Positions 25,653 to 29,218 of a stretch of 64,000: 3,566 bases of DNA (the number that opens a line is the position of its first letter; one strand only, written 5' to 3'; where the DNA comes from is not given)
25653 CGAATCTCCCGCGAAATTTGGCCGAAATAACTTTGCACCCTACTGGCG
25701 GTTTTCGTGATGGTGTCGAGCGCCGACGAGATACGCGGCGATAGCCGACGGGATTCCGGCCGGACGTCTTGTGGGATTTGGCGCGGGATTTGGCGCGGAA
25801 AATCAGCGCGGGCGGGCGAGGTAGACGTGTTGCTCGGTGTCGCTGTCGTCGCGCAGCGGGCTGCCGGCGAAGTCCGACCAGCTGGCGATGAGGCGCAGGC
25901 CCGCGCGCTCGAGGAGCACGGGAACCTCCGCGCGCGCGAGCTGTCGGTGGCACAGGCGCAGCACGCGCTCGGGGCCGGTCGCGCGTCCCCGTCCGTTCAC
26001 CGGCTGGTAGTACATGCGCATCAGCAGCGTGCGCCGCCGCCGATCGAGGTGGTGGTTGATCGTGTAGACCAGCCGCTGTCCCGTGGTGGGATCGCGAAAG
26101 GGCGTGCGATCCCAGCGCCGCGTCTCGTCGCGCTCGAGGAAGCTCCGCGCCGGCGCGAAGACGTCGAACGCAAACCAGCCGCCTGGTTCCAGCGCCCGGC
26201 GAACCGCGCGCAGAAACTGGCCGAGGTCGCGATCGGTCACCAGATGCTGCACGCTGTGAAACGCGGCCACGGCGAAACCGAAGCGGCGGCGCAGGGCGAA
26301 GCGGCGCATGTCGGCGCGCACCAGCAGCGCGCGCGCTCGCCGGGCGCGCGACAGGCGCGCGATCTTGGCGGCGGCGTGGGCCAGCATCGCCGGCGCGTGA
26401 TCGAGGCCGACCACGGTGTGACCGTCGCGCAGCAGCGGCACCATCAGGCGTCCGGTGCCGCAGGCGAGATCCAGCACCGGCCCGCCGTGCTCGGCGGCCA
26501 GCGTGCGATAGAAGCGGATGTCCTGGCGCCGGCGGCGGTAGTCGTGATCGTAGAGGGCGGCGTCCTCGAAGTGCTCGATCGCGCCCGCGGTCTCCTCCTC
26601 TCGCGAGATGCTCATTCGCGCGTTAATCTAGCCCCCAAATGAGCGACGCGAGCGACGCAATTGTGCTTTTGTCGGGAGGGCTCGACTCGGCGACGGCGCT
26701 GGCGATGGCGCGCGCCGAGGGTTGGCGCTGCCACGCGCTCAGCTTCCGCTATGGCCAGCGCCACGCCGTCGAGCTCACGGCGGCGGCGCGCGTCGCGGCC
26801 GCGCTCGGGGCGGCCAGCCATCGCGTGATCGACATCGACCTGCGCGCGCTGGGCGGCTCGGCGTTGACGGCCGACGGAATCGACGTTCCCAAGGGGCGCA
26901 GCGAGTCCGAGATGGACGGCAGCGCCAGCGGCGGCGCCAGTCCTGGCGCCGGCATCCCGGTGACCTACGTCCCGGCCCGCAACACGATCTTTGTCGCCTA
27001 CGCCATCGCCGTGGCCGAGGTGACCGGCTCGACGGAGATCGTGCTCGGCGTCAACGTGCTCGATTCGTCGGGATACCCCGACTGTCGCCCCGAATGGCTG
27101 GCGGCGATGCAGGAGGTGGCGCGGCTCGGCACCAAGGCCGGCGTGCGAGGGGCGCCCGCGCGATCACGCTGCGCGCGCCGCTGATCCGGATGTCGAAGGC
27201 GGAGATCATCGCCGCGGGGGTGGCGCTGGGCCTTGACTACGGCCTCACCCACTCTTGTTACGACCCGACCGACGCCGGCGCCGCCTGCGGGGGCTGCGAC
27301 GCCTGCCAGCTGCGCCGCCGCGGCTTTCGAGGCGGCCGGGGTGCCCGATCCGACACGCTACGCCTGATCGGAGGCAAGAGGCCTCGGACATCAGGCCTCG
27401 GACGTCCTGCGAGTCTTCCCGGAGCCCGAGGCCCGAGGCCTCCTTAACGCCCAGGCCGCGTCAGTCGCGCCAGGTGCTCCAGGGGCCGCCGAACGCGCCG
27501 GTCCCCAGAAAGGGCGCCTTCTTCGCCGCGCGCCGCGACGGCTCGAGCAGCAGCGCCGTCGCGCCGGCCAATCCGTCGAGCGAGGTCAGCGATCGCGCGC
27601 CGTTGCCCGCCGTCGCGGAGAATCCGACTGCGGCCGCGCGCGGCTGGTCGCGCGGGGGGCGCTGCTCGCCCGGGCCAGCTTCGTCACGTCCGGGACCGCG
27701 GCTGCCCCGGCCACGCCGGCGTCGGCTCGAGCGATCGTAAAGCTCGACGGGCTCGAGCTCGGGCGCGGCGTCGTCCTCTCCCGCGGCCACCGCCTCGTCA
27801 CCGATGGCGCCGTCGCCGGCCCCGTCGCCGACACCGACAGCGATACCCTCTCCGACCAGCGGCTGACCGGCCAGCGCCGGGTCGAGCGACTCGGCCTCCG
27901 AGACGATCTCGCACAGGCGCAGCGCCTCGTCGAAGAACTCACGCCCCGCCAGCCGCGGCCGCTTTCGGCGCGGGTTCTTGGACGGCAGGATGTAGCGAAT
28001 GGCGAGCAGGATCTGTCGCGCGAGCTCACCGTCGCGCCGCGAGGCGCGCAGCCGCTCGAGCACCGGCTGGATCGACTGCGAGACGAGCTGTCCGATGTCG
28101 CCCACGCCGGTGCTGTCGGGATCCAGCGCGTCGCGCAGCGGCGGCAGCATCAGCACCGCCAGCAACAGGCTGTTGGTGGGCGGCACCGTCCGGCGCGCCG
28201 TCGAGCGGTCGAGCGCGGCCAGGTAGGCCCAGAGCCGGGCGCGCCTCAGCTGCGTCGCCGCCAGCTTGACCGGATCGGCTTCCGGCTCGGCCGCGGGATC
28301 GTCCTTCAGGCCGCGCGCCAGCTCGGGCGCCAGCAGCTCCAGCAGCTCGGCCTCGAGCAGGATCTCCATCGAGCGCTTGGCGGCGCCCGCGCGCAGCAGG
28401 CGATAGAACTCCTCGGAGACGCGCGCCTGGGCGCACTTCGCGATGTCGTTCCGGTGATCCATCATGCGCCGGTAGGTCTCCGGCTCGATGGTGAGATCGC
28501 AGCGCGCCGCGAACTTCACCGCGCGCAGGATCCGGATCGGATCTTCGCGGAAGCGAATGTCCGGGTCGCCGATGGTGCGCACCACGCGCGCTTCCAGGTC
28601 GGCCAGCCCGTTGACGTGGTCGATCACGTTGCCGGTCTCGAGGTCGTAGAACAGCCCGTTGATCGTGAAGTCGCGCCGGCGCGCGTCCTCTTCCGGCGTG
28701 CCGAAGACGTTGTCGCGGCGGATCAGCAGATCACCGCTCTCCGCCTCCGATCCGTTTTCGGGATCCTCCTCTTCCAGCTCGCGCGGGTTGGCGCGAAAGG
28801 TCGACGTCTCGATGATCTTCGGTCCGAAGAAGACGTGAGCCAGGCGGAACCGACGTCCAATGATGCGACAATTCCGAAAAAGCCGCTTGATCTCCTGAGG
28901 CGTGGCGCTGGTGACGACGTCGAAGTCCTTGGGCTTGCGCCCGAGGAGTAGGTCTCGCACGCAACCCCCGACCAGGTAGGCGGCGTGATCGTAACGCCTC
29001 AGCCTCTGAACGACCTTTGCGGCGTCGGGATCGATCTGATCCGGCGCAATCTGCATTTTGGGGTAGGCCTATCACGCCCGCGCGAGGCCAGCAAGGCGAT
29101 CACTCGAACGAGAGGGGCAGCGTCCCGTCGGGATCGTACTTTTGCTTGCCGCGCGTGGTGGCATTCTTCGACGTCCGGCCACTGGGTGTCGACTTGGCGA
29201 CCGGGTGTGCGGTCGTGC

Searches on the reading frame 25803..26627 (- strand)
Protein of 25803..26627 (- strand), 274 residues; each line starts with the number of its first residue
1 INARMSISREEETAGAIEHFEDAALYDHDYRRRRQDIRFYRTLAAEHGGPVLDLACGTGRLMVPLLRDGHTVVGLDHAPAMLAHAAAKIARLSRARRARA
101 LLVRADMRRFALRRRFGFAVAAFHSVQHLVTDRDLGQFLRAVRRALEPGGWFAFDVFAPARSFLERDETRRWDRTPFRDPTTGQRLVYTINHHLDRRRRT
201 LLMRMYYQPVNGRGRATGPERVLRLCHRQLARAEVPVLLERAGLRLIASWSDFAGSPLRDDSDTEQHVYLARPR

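Call 54: search_protein_families(library=pfam, proteins=[window:25803-26627:-], max_evalue=0.00001)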
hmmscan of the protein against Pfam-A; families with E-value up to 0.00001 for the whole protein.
window:25803-26627:- (274 aa): 5 families
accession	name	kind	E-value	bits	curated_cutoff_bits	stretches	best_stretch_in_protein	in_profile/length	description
PF13649.12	Methyltransf_25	-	5.1e-17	62.8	27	1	51-150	1-97/97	Methyltransferase domain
PF08241.18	Methyltransf_11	-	4.4e-13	50.1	21.2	1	52-154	1-95/95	Methyltransferase domain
PF08242.18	Methyltransf_12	-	1.3e-12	48.7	30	1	52-152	1-98/98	Methyltransferase domain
PF13489.12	Methyltransf_23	-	2.9e-09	37.3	27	1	34-178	7-135/164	Methyltransferase domain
PF13847.12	Methyltransf_31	-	1.8e-06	28.1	27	1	48-158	4-113/145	Methyltransferase domain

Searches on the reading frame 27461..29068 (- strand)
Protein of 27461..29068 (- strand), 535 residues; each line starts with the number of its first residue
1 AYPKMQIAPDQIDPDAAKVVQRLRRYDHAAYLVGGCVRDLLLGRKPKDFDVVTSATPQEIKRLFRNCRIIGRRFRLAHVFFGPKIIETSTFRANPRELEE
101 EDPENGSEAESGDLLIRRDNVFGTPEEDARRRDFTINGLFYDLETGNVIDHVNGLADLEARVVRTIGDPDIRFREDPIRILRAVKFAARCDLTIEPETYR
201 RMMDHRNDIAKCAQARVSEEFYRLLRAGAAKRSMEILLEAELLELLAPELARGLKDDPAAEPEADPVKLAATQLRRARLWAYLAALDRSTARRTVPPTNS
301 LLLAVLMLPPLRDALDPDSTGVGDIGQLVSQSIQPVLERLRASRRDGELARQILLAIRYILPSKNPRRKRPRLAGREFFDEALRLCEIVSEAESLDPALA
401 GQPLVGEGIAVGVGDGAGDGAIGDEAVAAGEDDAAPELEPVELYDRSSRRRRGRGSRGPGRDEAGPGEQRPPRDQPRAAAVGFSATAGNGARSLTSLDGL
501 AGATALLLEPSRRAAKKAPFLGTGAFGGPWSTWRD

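Call 54: search_protein_families(library=pfam, proteins=[window:27461-29068:-], max_evalue=0.00001)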
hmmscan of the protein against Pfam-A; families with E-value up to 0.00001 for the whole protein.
window:27461-29068:- (535 aa): 2 families
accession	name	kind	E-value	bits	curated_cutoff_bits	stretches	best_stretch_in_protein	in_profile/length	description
PF01743.26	PolyA_pol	-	1.2e-37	129.6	23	1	30-164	1-126/126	Poly A polymerase head domain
PF12627.12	PolyA_pol_RNAbd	-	1.8e-12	47.3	22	1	191-252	1-62/64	Probable RNA and SrmB- binding site of polymerase A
